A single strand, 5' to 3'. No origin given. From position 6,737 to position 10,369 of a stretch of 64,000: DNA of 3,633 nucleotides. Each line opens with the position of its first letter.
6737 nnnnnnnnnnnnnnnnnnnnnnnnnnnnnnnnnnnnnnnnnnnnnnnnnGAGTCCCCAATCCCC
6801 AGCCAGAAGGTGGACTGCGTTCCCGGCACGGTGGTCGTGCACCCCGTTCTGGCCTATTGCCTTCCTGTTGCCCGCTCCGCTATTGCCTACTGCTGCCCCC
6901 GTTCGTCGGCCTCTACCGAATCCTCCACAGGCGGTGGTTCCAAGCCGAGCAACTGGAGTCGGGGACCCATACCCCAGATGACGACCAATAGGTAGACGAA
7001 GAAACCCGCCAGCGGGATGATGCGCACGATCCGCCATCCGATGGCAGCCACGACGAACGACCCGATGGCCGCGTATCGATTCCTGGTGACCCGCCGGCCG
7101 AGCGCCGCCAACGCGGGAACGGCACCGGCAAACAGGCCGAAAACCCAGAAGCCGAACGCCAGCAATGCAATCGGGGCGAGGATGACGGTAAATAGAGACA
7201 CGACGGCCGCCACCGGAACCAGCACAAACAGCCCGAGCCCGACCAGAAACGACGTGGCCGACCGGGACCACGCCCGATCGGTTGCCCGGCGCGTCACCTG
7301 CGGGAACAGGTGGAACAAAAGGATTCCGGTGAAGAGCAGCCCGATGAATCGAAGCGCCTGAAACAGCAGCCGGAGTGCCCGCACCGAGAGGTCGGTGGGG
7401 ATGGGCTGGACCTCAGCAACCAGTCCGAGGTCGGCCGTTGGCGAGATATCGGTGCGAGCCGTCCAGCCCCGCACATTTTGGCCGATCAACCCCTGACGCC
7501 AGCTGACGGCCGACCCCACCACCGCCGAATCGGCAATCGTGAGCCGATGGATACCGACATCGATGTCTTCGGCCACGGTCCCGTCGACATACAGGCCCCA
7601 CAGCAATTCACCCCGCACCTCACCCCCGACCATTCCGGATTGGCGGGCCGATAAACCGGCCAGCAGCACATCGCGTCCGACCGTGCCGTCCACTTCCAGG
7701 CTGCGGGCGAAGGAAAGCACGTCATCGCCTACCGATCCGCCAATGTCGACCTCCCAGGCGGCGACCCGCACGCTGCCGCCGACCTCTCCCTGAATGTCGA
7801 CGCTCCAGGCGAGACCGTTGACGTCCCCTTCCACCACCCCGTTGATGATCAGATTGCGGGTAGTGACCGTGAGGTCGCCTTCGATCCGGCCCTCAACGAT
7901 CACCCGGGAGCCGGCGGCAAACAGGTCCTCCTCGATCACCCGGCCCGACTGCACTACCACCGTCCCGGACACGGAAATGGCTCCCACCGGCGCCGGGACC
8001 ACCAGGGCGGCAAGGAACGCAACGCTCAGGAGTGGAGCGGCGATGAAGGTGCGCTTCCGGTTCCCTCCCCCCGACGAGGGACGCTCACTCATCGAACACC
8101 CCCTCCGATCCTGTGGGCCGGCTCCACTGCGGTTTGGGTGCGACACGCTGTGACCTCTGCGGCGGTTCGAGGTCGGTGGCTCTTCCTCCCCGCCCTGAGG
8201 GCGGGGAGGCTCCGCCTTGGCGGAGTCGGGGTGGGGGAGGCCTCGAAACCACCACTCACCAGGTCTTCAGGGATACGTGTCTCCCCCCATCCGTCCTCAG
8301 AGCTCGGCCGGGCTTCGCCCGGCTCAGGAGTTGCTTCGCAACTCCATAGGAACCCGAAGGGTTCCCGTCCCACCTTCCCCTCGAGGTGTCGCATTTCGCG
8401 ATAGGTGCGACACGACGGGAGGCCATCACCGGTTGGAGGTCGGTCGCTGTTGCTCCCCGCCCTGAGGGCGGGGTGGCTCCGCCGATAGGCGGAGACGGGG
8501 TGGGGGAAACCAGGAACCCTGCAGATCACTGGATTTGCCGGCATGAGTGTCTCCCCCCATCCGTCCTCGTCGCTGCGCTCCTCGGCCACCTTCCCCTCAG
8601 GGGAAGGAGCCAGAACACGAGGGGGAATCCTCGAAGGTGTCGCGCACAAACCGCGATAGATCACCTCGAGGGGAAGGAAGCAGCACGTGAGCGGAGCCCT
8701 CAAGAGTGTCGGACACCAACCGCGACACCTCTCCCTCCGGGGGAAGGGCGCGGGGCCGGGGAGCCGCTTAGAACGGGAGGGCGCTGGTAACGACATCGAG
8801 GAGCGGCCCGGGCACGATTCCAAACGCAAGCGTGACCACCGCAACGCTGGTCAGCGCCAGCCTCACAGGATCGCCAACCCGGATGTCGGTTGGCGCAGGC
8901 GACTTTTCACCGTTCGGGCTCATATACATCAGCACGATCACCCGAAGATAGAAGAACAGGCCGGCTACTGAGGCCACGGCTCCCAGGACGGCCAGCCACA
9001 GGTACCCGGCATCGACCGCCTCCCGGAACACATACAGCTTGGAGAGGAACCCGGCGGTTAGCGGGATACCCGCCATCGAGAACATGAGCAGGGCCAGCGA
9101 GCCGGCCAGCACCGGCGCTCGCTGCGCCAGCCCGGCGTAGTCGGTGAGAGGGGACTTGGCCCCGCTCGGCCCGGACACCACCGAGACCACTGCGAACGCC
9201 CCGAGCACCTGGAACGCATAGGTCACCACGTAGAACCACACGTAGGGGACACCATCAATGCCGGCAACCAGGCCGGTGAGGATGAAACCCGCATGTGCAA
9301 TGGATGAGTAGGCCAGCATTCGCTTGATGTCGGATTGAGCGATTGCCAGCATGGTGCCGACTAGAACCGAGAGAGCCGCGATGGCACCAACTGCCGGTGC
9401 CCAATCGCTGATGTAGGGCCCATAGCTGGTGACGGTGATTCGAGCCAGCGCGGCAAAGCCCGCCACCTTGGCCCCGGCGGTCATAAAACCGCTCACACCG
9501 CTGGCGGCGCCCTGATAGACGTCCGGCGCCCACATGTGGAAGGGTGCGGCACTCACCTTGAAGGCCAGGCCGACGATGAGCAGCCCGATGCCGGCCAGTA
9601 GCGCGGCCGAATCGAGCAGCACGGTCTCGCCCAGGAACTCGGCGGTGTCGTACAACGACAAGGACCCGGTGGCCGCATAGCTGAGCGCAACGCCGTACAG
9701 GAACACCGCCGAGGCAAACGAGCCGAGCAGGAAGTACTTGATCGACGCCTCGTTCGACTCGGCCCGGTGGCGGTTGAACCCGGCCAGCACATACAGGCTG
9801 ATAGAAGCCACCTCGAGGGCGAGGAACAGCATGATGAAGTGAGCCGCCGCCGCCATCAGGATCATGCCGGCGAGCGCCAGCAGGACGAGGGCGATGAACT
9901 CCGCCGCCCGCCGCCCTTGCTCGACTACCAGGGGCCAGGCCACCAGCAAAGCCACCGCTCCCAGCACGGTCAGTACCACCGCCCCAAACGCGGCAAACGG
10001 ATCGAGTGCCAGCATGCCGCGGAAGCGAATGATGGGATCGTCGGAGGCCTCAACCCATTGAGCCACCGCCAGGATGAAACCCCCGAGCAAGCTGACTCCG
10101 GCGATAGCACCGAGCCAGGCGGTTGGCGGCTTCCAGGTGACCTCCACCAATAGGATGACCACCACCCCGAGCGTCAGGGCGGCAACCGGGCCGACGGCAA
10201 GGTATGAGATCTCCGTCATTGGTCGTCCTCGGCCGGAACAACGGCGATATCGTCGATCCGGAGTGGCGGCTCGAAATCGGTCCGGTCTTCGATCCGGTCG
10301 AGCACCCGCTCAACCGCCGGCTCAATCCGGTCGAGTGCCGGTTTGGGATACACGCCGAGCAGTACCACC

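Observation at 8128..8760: Tandem array of ~270-bp multi-hairpin repeat units in the nuoN-proximal intergenic region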

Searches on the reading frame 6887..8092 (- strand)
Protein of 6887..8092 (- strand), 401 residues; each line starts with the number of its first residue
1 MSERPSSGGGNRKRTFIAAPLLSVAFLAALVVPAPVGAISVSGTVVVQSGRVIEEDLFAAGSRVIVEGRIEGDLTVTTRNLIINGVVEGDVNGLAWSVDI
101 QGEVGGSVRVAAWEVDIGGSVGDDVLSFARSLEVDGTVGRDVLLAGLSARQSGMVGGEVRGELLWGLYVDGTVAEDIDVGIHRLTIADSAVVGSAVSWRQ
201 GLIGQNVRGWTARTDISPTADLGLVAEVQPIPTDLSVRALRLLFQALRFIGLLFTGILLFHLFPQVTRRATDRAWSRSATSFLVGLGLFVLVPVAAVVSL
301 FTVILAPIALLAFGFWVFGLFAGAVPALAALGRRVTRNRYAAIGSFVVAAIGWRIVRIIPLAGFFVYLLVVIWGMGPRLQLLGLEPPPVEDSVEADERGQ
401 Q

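Call 20: search_protein_families(library=ncbifam, proteins=[window:6887-8092:-])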
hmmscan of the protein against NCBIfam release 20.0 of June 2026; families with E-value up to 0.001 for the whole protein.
window:6887-8092:- (401 aa): 0 families

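Call 53: search_protein_families(library=pfam, proteins=[window:6887-8092:-], max_evalue=0.01)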
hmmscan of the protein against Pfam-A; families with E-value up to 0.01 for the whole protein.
window:6887-8092:- (401 aa): 1 family
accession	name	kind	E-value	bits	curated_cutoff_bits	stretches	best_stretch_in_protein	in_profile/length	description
PF04519.19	Bactofilin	-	7.9e-06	26.5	27.9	0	37-115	11-87/98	Polymer-forming cytoskeletal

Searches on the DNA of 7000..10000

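Call 5: search_rna_families(source=window, start=7000, end=10000, threshold=evalue, max_evalue=10, show_alignments=3)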
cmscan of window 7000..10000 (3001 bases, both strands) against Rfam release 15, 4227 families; matches with E-value up to 10: 4.
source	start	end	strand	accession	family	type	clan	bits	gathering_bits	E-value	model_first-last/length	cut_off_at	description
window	8321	8392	+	RF03032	narK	Cis-reg;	-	20.1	43.2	0.94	1-72/72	no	narK RNA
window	8037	8076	+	RF01151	snoU82P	Gene; snRNA; snoRNA; CD-box;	-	18.3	42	0.14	1-55/55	no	Small nucleolar RNA U82P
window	8281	8368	-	RF03049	RAGATH-24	Gene; sRNA;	-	17.7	45.3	5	1-103/103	no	RAGATH-24 RNA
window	8491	8569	+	RF00912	mir-877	Gene; miRNA;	-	17.2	47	7.9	1-86/86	no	mir-877 microRNA precursor family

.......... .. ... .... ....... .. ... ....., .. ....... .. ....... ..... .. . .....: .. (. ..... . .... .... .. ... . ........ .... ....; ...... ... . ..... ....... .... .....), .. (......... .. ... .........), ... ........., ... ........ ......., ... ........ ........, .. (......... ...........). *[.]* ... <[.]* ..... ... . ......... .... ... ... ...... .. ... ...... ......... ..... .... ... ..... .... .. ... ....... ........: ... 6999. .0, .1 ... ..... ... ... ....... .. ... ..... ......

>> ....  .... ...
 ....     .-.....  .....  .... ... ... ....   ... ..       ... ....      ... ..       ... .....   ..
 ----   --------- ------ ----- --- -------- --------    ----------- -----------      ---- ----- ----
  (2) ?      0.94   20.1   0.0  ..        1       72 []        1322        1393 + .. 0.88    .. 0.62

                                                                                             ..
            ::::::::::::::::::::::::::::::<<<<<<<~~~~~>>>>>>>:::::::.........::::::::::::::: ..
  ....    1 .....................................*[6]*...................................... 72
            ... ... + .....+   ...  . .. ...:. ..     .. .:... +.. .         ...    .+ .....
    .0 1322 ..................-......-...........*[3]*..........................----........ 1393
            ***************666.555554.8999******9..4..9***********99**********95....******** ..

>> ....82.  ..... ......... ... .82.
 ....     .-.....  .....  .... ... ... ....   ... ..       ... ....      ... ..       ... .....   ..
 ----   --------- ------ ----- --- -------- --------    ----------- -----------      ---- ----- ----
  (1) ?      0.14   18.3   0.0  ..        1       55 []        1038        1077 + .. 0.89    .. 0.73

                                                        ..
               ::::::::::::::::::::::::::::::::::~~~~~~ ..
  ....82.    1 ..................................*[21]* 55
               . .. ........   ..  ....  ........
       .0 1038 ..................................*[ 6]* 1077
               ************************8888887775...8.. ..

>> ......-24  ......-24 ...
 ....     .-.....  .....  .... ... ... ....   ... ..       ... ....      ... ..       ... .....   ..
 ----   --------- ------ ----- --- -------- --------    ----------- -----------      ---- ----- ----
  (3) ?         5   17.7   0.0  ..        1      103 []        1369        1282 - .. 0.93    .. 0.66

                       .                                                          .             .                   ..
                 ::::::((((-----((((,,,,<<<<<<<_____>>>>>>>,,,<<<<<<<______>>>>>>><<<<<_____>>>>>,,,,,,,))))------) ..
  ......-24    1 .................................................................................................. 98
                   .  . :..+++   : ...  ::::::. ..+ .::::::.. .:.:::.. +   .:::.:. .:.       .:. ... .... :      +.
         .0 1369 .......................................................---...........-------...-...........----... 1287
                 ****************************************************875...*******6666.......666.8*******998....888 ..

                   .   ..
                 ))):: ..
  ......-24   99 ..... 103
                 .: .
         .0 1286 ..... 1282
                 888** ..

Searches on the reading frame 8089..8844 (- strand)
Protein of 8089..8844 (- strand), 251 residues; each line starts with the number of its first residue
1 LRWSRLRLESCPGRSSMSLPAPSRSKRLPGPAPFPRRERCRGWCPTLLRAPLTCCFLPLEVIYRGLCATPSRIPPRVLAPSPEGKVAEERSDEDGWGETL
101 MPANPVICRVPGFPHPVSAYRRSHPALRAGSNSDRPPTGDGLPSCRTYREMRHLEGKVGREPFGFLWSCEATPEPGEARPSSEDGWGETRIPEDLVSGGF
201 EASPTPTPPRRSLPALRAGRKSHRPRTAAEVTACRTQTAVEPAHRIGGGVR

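Call 53: search_protein_families(library=pfam, proteins=[window:8089-8844:-], max_evalue=0.01)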
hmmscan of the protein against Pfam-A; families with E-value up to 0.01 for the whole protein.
window:8089-8844:- (251 aa): 0 families

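Call 77: find_homologous_proteins(query=window:8089-8844:-, max_evalue=0.001)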
Query window:8089-8844:- (251 aa): 1 proteins with E <= 0.001 among 8000 candidates.
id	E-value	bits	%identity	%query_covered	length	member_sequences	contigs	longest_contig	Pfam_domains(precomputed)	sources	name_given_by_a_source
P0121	8.1e-162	555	100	98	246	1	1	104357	-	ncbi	-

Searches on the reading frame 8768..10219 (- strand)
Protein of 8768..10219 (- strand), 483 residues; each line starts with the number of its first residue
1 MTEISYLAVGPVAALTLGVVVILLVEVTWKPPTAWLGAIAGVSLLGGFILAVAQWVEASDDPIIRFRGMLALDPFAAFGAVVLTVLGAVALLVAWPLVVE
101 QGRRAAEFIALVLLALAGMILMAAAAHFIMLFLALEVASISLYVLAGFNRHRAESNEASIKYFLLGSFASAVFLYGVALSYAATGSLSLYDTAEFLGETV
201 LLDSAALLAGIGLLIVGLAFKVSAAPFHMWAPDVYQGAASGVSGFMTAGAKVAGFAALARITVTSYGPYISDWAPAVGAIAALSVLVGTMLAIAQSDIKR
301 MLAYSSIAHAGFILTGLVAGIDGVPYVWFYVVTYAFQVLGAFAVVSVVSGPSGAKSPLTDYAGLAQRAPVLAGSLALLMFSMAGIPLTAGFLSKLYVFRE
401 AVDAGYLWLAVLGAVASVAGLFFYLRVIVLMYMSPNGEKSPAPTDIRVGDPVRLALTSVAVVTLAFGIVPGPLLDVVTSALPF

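Call 20: search_protein_families(library=ncbifam, proteins=[window:8768-10219:-])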
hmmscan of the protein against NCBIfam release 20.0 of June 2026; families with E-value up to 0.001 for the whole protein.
window:8768-10219:- (483 aa): 74 families (the best 25 are shown)
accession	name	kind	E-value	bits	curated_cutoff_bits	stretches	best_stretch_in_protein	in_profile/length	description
TIGR01770.1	NDH_I_N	subfamily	2.2e-121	406.2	332.6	1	8-471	3-469/472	NADH-quinone oxidoreductase subunit NuoN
NF004441.0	PRK05777.1-4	equivalog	1.9e-120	402.9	477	1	100-481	139-520/524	NADH-quinone oxidoreductase subunit NuoN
NF004442.0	PRK05777.1-5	equivalog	7.4e-109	364.9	523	1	4-481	6-478/483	NADH-quinone oxidoreductase subunit NuoN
NF004440.0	PRK05777.1-3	equivalog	4.2e-105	352.4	519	1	9-477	11-469/477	NADH-quinone oxidoreductase subunit NuoN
NF002701.0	PRK02504.1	equivalog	1.1e-89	301.2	569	1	8-480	14-489/513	NAD(P)H-quinone oxidoreductase subunit N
NF004439.0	PRK05777.1-1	equivalog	1.4e-86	291.3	531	1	3-481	5-482/485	NADH-quinone oxidoreductase subunit NuoN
NF004446.0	PRK05777.2-4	equivalog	5.2e-82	276.5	590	1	13-478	23-492/502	NADH-quinone oxidoreductase subunit NuoN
NF004444.0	PRK05777.2-2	equivalog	6.6e-75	253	496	1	2-478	10-488/496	NADH-quinone oxidoreductase subunit NuoN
NF004445.0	PRK05777.2-3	equivalog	2.4e-63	214.8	408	1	43-477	45-470/475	NADH-quinone oxidoreductase subunit NuoN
NF004443.0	PRK05777.2-1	equivalog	7.8e-59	200.1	626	1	36-470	43-481/506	NADH-quinone oxidoreductase subunit NuoN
NF004447.0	PRK05777.2-5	equivalog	2.7e-57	194.8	547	1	105-440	95-430/458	NADH-quinone oxidoreductase subunit NuoN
NF006241.0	PRK08377.1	equivalog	6.3e-52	177.2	645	1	72-479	76-472/494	NADH dehydrogenase subunit N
NF006240.0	PRK08376.1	subfamily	4.4e-46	157.9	662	1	61-476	77-498/521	putative monovalent cation/H+ antiporter subunit D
NF004448.0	PRK05777.2-6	equivalog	4.7e-44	151.2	869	1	66-448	71-459/492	NADH-quinone oxidoreductase subunit NuoN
NF006419.0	PRK08668.1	equivalog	7.4e-43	147.2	617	1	14-479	11-476/613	NADH dehydrogenase subunit M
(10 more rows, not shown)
